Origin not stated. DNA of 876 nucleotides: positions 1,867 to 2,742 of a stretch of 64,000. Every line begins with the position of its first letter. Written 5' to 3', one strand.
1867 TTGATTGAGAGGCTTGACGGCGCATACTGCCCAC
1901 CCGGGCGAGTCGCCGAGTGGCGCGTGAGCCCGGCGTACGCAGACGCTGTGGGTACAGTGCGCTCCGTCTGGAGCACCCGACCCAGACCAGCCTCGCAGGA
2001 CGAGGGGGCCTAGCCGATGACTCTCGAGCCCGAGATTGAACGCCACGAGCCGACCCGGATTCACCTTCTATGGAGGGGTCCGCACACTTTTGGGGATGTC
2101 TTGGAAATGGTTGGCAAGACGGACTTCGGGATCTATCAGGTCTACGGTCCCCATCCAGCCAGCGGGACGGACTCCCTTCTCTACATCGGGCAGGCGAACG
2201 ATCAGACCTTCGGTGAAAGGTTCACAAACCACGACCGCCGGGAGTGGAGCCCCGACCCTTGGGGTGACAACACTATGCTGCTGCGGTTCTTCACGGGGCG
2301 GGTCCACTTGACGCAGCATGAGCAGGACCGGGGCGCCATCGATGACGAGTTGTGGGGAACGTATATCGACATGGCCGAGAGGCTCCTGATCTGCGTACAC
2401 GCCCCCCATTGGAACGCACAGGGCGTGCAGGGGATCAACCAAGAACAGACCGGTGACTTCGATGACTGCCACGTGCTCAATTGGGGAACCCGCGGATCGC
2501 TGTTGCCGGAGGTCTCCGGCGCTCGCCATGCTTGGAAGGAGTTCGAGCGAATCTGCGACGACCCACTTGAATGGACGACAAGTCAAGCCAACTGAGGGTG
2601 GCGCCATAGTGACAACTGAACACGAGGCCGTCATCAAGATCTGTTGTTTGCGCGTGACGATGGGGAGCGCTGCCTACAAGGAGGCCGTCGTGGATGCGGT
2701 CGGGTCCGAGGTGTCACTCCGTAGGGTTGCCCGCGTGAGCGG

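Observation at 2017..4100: Tightly spaced GIY-YIG nuclease / mini-HTH / membrane-anchored trypsin-like protease cassette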

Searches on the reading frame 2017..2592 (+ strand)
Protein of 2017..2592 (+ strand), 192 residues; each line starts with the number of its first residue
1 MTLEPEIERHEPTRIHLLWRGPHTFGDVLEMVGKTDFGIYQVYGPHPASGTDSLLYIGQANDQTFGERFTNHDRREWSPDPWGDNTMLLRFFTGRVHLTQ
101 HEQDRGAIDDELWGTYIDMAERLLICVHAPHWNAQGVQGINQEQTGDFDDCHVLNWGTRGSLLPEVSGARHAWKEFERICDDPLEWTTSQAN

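Call 4: search_protein_families(library=pfam, proteins=[window:2017-2592:+], max_evalue=1)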
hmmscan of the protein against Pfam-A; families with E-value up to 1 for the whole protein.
window:2017-2592:+ (192 aa): 0 families

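Call 5: search_protein_families(library=padloc, proteins=[window:2017-2592:+], max_evalue=1)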
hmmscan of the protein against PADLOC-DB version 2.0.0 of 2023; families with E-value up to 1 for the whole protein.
window:2017-2592:+ (192 aa): 1 family
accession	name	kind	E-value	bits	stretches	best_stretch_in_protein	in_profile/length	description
PDLC04923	PDC-S14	-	0.00069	16.8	1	29-75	63-108/320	-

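Call 6: search_protein_families(library=ncbifam, proteins=[window:2017-2592:+], max_evalue=1)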
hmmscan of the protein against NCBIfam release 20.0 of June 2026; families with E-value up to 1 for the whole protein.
window:2017-2592:+ (192 aa): 0 families

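Call 7: search_protein_families(library=phrogs, proteins=[window:2017-2592:+], max_evalue=1)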
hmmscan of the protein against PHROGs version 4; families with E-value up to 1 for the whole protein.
window:2017-2592:+ (192 aa): 0 families

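Call 15: find_homologous_proteins(query=window:2017-2592:+, max_evalue=0.001)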
Query window:2017-2592:+ (192 aa): 106 proteins with E <= 0.001 among 156 candidates.
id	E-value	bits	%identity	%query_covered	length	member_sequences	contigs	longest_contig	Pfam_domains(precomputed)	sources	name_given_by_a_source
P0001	5.7e-134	463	100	100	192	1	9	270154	-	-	-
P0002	7.1e-103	361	80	99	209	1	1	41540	-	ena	-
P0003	1.3e-101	357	79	99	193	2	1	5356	-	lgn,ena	-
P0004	1.0e-100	354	78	99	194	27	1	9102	-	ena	-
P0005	1.8e-100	353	78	99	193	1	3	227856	-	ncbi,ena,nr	ncbi:MAG: hypothetical protein OXH67_14390 [Acidimicrobiaceae bacterium]|nr:hypothetical protein [Ac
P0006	1.8e-100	353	76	100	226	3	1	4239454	-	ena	-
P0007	1.1e-99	351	80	96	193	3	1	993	-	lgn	-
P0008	3.4e-99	349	76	99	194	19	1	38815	-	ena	-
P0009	4.2e-98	345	76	99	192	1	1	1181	-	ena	-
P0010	5.9e-98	345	75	100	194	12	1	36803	-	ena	-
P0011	1.2e-97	344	76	99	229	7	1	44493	-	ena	-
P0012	1.3e-97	344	76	99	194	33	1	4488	-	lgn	-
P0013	1.7e-97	343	78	99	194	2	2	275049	-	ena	-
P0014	2.8e-97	343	78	99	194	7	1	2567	-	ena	-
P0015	4.1e-96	339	76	99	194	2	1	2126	-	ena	-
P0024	1.5e-77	278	65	96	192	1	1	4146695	-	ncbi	-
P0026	1.4e-75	272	61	98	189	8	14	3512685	-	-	-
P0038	4.7e-50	188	51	91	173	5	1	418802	-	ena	-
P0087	2.0e-20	92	40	83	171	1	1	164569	-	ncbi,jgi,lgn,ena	-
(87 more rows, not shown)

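Call 19: find_encoding_contigs(protein=P0005, flank=6000, max_places=3)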
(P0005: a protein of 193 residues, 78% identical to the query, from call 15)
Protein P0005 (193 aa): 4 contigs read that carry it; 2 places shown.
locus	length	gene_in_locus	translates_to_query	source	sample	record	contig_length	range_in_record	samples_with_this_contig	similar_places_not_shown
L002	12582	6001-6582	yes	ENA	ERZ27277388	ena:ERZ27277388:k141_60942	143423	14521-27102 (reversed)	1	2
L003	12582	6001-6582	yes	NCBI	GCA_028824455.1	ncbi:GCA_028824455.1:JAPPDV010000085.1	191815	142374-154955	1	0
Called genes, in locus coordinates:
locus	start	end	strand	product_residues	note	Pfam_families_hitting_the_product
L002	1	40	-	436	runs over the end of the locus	-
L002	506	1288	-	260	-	PF09509:Hypoth_Ymh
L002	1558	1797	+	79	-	-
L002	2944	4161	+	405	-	-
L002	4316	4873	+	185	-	PF07693:KAP_NTPase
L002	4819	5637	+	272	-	PF07693:KAP_NTPase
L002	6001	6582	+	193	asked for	-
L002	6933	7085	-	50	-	-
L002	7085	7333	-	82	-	-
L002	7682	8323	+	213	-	-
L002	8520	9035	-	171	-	-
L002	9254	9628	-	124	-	PF06271:RDD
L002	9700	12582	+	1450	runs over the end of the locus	PF25199:nSTAND_NTPase5 (weak)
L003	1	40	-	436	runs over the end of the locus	-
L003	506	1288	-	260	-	PF09509:Hypoth_Ymh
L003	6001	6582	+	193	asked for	-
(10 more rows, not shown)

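Call 20: find_encoding_contigs(protein=P0006, flank=6000, max_places=2)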
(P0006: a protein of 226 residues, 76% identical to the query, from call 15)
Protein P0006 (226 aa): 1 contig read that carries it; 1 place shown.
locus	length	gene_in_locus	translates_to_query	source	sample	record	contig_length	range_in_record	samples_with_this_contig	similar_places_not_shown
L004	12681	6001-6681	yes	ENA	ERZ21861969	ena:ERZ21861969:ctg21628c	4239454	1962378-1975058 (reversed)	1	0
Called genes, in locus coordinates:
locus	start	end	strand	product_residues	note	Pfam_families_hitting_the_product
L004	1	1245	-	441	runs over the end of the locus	PF07690:MFS_1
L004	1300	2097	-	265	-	PF00561:Abhydrolase_1, PF12146:Hydrolase_4, PF00975:Thioesterase (weak), PF12697:Abhydrolase_6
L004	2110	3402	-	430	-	PF01053:Cys_Met_Meta_PP, PF01041:DegT_DnrJ_EryC1 (weak)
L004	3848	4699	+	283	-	PF13356:Arm-DNA-bind_3, PF22022:Phage_int_M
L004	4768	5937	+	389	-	PF13356:Arm-DNA-bind_3, PF22022:Phage_int_M, PF00589:Phage_integrase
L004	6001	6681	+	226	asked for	-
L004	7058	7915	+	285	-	PF01757:Acyl_transf_3 (weak), PF04235:DUF418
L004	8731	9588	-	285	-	-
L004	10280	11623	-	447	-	PF11796:DUF3323, PF09664:DUF2399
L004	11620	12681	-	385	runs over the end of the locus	PF09661:DUF2398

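Call 22: find_encoding_contigs(protein=P0026, flank=6000, max_places=4)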
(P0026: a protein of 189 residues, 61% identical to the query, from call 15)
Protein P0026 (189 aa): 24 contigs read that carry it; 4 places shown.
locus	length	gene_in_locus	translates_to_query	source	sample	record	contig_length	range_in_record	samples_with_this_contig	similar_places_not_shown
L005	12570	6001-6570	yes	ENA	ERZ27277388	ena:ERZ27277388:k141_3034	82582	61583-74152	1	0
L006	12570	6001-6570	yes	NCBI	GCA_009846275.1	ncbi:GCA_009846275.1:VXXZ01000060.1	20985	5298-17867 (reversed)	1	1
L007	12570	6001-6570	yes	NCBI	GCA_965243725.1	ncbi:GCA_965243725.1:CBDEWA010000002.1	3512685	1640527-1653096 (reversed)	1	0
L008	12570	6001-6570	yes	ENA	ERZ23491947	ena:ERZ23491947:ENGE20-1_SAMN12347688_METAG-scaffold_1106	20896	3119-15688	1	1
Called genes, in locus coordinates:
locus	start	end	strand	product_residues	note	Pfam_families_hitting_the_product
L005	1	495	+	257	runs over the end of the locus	PF00378:ECH_1, PF16113:ECH_2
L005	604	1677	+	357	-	PF02608:Bmp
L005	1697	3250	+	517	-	PF00005:ABC_tran, PF13304:AAA_21 (faint), PF00005:ABC_tran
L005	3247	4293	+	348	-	PF02653:BPD_transp_2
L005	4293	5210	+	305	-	PF02653:BPD_transp_2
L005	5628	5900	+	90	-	-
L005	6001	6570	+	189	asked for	-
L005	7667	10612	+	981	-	PF00270:DEAD, PF00271:Helicase_C (weak), PF22590:Cas3-like_C_2, PF18019:Cas3_HD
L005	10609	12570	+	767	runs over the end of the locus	-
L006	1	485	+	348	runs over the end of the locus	PF02653:BPD_transp_2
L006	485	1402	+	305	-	PF02653:BPD_transp_2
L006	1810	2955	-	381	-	PF01548:DEDD_Tnp_IS110, PF02371:Transposase_20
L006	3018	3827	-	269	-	PF01695:IstB_IS21, PF00308:Bac_DnaA, PF13401:AAA_22 (faint)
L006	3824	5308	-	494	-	PF22483:Mu-transpos_C_2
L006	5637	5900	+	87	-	-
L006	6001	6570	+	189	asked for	-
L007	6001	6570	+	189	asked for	-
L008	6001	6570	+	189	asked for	-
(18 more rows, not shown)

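Call 23: find_encoding_contigs(protein=P0024, flank=6000, max_places=2)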
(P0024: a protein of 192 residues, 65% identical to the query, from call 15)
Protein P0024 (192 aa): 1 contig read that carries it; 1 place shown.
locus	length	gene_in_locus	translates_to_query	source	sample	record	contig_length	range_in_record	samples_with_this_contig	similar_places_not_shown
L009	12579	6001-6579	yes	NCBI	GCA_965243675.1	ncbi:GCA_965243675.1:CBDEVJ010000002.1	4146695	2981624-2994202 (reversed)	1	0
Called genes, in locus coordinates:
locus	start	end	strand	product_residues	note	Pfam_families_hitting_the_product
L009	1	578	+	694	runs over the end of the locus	PF00009:GTP_EFTU, PF03144:GTP_EFTU_D2, PF22042:EF-G_D2, PF14492:EFG_III, PF16658:RF3_C, PF03764:EFG_IV, PF00679:EFG_C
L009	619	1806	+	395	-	PF00009:GTP_EFTU, PF03144:GTP_EFTU_D2, PF03143:GTP_EFTU_D3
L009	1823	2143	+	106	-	PF00338:Ribosomal_S10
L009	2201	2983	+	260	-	PF00218:IGPS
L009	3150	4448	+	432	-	PF13173:AAA_14, PF13635:DUF4143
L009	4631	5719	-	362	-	PF01594:AI-2E_transport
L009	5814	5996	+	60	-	-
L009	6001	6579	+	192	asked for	-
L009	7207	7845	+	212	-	PF00297:Ribosomal_L3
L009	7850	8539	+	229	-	PF00573:Ribosomal_L4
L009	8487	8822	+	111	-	PF00276:Ribosomal_L23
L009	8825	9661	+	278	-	PF00181:Ribosomal_L2_N, PF03947:Ribosomal_L2_C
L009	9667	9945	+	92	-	PF00203:Ribosomal_S19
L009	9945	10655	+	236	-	PF00237:Ribosomal_L22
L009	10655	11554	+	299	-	PF07650:KH_2, PF00189:Ribosomal_S3_C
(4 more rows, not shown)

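Call 36: find_related_loci(query=A1, collection=genome_contigs, flank=5000)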
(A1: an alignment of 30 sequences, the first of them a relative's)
Query A1 (192 aa) in genome_contigs; peptide patterns used: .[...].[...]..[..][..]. (x = any residue, [..] = any of these).
227 stretches matched a pattern; 207 encode a relative of the query (tblastn E <= 1e-3); the best 80 are kept; 80 distinct loci.
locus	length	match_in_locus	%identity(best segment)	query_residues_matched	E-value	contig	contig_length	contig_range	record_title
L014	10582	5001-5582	78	1-192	4e-102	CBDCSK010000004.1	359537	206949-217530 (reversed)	MAG: Candidatus Aldehydirespirator sp. isolate 158ad01d-a0e1-4362-9a4e-647a92b6262f genome assembly, contig: contig_4, w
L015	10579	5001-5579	78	1-191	5e-102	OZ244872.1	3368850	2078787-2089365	MAG: Candidatus Aldehydirespirator sp. isolate 389653a7-0111-4ae2-a933-d032a7ae712c genome assembly, chromosome: 1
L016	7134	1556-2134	73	1-191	5e-94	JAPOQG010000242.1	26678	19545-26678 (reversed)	MAG: Acidimicrobiaceae bacterium isolate APA_bin_7 c_000000060466, whole genome shotgun sequence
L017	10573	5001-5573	74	1-187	4e-93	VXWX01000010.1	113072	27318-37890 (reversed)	MAG: Acidimicrobiaceae bacterium isolate SB0668_bin_28 NODE_59_length_113072_cov_121.756753, whole genome shotgun sequen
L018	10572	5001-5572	73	1-187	1e-77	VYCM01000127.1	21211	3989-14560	MAG: Acidimicrobiaceae bacterium isolate SB0675_bin_16 NODE_1113_length_21211_cov_23.389299, whole genome shotgun sequen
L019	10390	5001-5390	76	1-128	3e-63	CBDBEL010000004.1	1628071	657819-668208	MAG: Candidatus Aldehydirespirator sp. isolate 42010ebb-ea2b-4a2b-9d13-79554d05c50f genome assembly, contig: contig_4, w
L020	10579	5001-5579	78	1-191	8e-102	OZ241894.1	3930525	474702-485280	MAG: Candidatus Aldehydirespirator sp. isolate 59d5e5b9-c534-4d11-b37b-78d6acc4b690 genome assembly, chromosome: 1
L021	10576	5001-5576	78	1-190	8e-100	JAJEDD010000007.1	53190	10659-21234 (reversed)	MAG: Acidimicrobiia bacterium isolate jk18xAbins.52 k141_1231619, whole genome shotgun sequence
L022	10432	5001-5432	40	13-170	4e-32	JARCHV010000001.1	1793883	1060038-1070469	Planococcus maritimus NODE_1_length_1793883_cov_55.205900, whole genome shotgun sequence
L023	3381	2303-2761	38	13-180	4e-32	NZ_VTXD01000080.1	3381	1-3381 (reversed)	Vibrio sp. 99-70-13A1 scaffold_79, whole genome shotgun sequence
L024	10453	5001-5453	43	13-168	9e-32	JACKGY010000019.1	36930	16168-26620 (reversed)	MAG: Planctomycetota bacterium isolate HK-STAS-PLAN-3 HK-STAS-PLAN-3_19, whole genome shotgun sequence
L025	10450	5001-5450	38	1-170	2e-31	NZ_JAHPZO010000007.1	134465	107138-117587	Planococcus sp. CP5-4_YE Contig_7, whole genome shotgun sequence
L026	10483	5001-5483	38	3-179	1e-31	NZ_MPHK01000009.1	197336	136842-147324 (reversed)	Shewanella sp. UCD-KL21 scaffold_8, whole genome shotgun sequence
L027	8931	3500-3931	38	13-170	1e-31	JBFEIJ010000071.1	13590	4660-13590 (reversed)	MAG: Planococcus sp. (in: firmicutes) isolate Mix_mud01.2020.11.16 k141_2055111_length_13590_cov_10.0000, whole genome s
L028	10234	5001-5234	69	3-80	4e-31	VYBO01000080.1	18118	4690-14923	MAG: Acidimicrobiaceae bacterium isolate SB0673_bin_3 NODE_602_length_18118_cov_76.183303, whole genome shotgun sequence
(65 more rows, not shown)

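Call 42: search_solved_structures(query=A3, max_evalue=10, show_alignments=3)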
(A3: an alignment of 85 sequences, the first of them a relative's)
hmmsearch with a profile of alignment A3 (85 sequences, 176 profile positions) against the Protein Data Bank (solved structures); distinct sequences matched with E-value up to 10: 2.
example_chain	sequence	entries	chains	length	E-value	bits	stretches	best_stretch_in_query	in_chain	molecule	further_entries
4zlh_A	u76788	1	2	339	0.95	12.4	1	71-106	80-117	Lipopolysaccharide assembly protein B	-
8v24_A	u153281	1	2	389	1.2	12.1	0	71-106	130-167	Lipopolysaccharide assembly protein B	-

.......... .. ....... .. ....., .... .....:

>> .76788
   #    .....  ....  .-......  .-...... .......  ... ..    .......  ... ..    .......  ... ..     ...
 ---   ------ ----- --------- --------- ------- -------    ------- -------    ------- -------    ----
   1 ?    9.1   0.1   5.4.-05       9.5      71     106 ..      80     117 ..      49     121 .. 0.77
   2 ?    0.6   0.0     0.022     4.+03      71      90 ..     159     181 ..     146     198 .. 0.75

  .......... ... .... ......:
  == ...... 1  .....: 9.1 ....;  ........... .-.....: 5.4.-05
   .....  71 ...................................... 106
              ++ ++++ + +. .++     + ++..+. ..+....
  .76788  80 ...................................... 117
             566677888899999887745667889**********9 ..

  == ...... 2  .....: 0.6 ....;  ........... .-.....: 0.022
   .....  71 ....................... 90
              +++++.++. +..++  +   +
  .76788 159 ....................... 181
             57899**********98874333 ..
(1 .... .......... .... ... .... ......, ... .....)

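Call 43: search_protein_families(library=pfam, alignment_id=A3, max_evalue=1)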
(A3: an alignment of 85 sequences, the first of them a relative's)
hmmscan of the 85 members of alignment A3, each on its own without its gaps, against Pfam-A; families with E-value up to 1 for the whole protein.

A. member 1, P0001 (192 aa): 0 families

B. families by the number of members that match (of 85 scanned): 13 families
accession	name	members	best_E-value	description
PF20815.3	GIY_YIG_2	17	0.0026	GIY-YIG catalytic domain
PF09517.16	RE_Eco29kI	5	0.0097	Eco29kI restriction endonuclease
PF01541.30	GIY-YIG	4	0.035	GIY-YIG catalytic domain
PF00062.25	Lys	3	0.17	C-type lysozyme/alpha-lactalbumin family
PF23817.1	DUF7188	1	0.0086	Family of unknown function (DUF7188)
PF19513.4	DUF6047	1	0.041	Family of unknown function (DUF6047)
PF16506.10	DiSB-ORF2_chro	1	0.059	Putative virion glycoprotein of insect viruses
PF25415.1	EGF_BRNP1-3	1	0.061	BRNP1-3, EGF domain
PF24784.1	Temptin_C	1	0.082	Temptin C-terminal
PF12681.13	Glyoxalase_2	1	0.13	Glyoxalase-like domain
PF22411.1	Mre11_2nd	1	0.13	Mre11 nuclease, second domain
PF08142.18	AARP2CN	1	0.22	AARP2CN (NUC121) domain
PF22821.2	ZP1_ZP4_Ig-like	1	0.25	Zona pellucida sperm-binding proteins 1/4, Ig-like domain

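Call 44: search_protein_families(library=padloc, alignment_id=A3, max_evalue=0.01)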
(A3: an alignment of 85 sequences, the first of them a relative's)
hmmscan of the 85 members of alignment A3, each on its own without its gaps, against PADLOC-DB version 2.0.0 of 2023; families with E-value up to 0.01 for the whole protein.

A. member 1, P0001 (192 aa): 1 family
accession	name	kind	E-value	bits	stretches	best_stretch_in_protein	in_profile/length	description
PDLC04923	PDC-S14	-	0.00069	16.8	1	29-75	63-108/320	-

B. families by the number of members that match (of 85 scanned): 2 families
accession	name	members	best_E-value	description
PDLC04923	PDC-S14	15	4.4e-05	-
PDLC04925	PDC-S14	4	0.002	-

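Call 45: predict_structure(alignment_id=A3)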
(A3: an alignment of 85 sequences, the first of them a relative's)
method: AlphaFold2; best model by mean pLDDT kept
length: 192 residues; sequences in the alignment: 85
mean_pLDDT: 87.3   pTM: 0.83
mean pLDDT of the five models: 87.3, 87.2, 84.8, 84.7, 84.4
residues with pLDDT >= 90: 111; 70-90: 60; 50-70: 21; < 50: 0
segments of 3 or more residues with pLDDT < 50: none
pLDDT, mean of each block of 10 residues (from residue 1): 67 95 95 97 95 96 97 85 67 94 82 94 95 83 84 96 92 75 76 54
secondary structure, 60 per line:
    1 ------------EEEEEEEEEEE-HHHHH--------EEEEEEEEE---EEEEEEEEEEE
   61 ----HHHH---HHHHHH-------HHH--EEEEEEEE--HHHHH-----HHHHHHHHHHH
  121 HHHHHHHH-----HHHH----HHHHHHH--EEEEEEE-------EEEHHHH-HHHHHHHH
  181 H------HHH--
elements in order: E13-23 H25-29 E38-46 E50-60 H65-68 H72-77 E90-97 H100-104 H110-128 H134-137 H142-148 E151-157 E165-167 H168-171 H173-181

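Call 48: fold_search(model_id=the predicted structure, library=pdb)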
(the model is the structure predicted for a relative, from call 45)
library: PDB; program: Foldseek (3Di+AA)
matches with E <= 10: 863; with E <= 0.001: 0
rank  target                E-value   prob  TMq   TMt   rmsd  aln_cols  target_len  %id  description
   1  3ww0_B                3.6e-01  0.04  0.13  0.14  21.3       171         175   12  Crystal structure of F97A mutant, a new nuclear transport receptor of Hsp70 (released 2015-03-25)
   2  1nmc_B                3.9e-01  0.05  0.13  0.17  15.9       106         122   11  COMPLEX BETWEEN NC10 ANTI-INFLUENZA VIRUS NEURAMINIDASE SINGLE CHAIN ANTIBODY WITH A 15 RESIDUE LINKER AND INFLUENZA V (released 1998-09-23)
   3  7cv0                  4.1e-01  0.16  0.23  0.25   9.0       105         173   17  Crystal structure of B. halodurans NiaR in apo form (released 2020-12-16)
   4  7kcn_B                4.4e-01  0.09  0.13  0.20   9.8        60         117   15  Reconstructed ancestor of HIUases and Transthyretins (released 2021-05-19)
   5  9quw_D                4.7e-01  0.04  0.12  0.11  15.7       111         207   13  Cryo-EM structure of the human NHA2-Fab complex bound to phloretin (released 2025-05-14)
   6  6e0c_M                5.0e-01  0.04  0.13  0.11  15.3       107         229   11  Cryo-EM structure of the CENP-A nucleosome (W601) in complex with a single chain antibody fragment (released 2019-05-22)
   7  8rvd_C                5.6e-01  0.04  0.13  0.11  15.5        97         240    9  Unbound murine diabetogenic 4.1 TCR (released 2025-02-12)
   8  6p64_J                5.6e-01  0.03  0.13  0.12  13.2        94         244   12  Alpha-beta TCR Binding to Neoantigen KQWLVWLFL Presented by HLA-A206 (released 2020-06-03)
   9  5swz_I                6.0e-01  0.04  0.08  0.12  14.7       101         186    9  Crystal Structure of NP1-B17 TCR-H2Db-NP complex (released 2016-10-05)
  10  7f2s_B                6.4e-01  0.04  0.13  0.13  12.3        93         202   13  Crystal structure of anti S-gatifloxacin antibody Fab fragment apo form (released 2021-12-29)
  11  3h3u_A                6.4e-01  0.04  0.15  0.14  10.9       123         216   15  Crystal structure of CRP (cAMP receptor Protein) from Mycobacterium tuberculosis (released 2010-02-02)
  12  6isc_A                6.4e-01  0.04  0.12  0.11  14.7        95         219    3  complex structure of mCD226-ecto and hCD155-D1 (released 2018-12-26)
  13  9ejg_E                6.4e-01  0.02  0.10  0.09  14.9        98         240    8  Peptide-independent T cell receptor recognition of HLA-DQ2 (released 2025-03-26)
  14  3mff_A                6.8e-01  0.06  0.12  0.12  15.2        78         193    9  1F1E8hu TCR (released 2010-06-02)
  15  5til_G                6.8e-01  0.04  0.11  0.18  14.9       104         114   10  Murine class I major histocompatibility complex H-2 Db in complex with LCMV-derived GP33 altered peptide V3P and T-cel (released 2017-11-01)
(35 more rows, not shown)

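Call 53: fold_search(model_id=the predicted structure, library=viral)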
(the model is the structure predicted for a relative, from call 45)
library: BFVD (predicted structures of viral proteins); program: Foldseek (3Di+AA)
matches with E <= 10: 675; with E <= 0.001: 0
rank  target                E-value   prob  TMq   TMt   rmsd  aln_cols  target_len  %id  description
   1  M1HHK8                1.5e-03  0.99  0.32  0.31   7.9       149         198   14  (no name in the UniProt tables at hand)
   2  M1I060                2.9e-03  0.87  0.31  0.25  13.5       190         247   13  (no name in the UniProt tables at hand)
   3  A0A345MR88            6.9e-03  1.00  0.35  0.43   5.1       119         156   16  (no name in the UniProt tables at hand)
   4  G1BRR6                4.0e-02  0.82  0.27  0.36   5.9       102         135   19  Endonuclease [Mycobacterium phage Send513]
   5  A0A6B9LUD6            4.5e-02  0.47  0.26  0.29  19.6       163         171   18  (no name in the UniProt tables at hand)
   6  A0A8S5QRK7            1.9e-01  0.21  0.21  0.22   8.4        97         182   11  Uncharacterized protein [Myoviridae sp. ctgXL3]
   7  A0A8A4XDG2            1.9e-01  0.05  0.16  0.07  19.9       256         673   11  Nonstructural protein [Cygnus atratus Chaphamaparvovirus]
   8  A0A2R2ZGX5            2.2e-01  0.28  0.28  0.29   7.6       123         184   15  (no name in the UniProt tables at hand)
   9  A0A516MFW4            2.5e-01  0.13  0.15  0.24   9.9        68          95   12  (no name in the UniProt tables at hand)
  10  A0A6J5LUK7            2.8e-01  0.10  0.17  0.25  14.5       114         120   11  Uncharacterized protein [uncultured Caudovirales phage]
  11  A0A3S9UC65            3.0e-01  0.06  0.15  0.18  13.5       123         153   16  (no name in the UniProt tables at hand)
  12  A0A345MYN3            3.4e-01  0.05  0.13  0.13  30.3       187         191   10  (no name in the UniProt tables at hand)
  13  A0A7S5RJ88            3.6e-01  0.06  0.17  0.19  24.4       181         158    9  (no name in the UniProt tables at hand)
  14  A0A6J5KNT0            3.8e-01  0.09  0.17  0.17  15.2       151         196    9  Uncharacterized protein [uncultured Caudovirales phage]
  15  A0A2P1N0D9            3.8e-01  0.07  0.17  0.20  20.2       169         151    8  (no name in the UniProt tables at hand)
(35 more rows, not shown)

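Call 67: search_dna_similar(query=window:2017-2592:+, collection=phages, mode=protein, max_evalue=0.001, max_rows=15)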
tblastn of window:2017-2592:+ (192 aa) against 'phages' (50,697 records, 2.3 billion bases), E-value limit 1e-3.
No match.

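Call 68: search_dna_similar(query=window:2017-2592:+, collection=plasmids, mode=protein, max_evalue=0.001, max_rows=15)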
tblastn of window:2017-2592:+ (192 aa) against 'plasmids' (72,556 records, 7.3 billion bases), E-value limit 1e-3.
Records with a match: 6; places in all: 6; records where one place covers at least 80% of the query: 4.
Best place of each record, by identity: <60% 6.
By first word of the organism name: Bacillus 6.
By predicted mobility (MOB-suite, as given by PLSDB): non-mobilizable 6.
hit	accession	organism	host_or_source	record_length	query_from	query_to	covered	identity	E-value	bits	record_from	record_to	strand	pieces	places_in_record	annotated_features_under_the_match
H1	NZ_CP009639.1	Bacillus cereus 03BB108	Dust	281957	7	174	88%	39.6%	6e-31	125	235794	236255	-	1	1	hypothetical protein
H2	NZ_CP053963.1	Bacillus cereus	-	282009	7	174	88%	39.6%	6e-31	125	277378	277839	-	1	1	hypothetical protein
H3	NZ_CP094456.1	Bacillus sp. ZJS3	cell culture,biological soil crust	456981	7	170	85%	38.2%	1e-28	118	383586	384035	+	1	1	hypothetical protein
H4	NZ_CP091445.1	Bacillus cereus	Moringa oleifera,whole organism,root ...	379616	7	170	85%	37.0%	1e-27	115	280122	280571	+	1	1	hypothetical protein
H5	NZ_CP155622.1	Bacillus paramobilis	Canis lupus familiaris,adipose,leg wound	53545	7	58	27%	43.4%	3e-6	54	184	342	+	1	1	none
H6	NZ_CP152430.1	Bacillus paramycoides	mixed culture,soil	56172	9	58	26%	45.1%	6e-6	53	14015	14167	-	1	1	none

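Call 69: get_annotated_region(hit=H1, flank=6000)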
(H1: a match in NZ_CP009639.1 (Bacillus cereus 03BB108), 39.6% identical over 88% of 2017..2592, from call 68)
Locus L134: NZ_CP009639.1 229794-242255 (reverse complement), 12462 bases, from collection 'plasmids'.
description: Bacillus cereus 03BB108 plasmid pBFI_1, complete sequence
organism: Bacillus cereus 03BB108 (NCBI taxid 451709)
taxonomy: Bacteria; Bacillota; Bacilli; Bacillales; Bacillaceae; Bacillus; Bacillus cereus; Bacillus cereus 03BB108
host: -; source: Dust; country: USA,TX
typing (MOB-suite, as given by PLSDB): non-mobilizable; replicon rep_cluster_170; mating-pair formation MPF_T
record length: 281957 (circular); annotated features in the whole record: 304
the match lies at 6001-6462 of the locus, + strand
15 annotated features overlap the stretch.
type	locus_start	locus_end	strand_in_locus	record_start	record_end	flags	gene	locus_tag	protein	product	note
CDS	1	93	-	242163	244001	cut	-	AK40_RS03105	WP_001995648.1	reverse transcriptase/maturase family protein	-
CDS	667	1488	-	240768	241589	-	-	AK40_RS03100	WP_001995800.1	ATP-dependent helicase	-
CDS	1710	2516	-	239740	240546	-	-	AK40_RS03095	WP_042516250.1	YkgJ family cysteine cluster protein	-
CDS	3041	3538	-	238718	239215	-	-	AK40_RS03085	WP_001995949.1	DUF4358 domain-containing protein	-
CDS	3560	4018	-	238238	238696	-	-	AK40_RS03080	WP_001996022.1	hypothetical protein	-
CDS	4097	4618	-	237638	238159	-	-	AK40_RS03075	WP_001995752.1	hypothetical protein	-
CDS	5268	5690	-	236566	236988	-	-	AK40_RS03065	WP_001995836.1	thioredoxin family protein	-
CDS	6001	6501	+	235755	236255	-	-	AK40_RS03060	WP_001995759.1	hypothetical protein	-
CDS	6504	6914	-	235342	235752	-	-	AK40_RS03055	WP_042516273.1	hypothetical protein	-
CDS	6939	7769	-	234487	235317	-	-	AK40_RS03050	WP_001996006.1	YkgJ family cysteine cluster protein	-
CDS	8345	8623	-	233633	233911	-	-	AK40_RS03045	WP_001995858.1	hypothetical protein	-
CDS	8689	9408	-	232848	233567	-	-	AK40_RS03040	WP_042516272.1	Bax inhibitor-1/YccA family protein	-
CDS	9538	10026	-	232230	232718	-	-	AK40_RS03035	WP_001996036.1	hypothetical protein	-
CDS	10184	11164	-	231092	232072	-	-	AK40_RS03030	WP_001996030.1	hypothetical protein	-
CDS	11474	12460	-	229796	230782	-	-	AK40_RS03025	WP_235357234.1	helix-turn-helix domain-containing protein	-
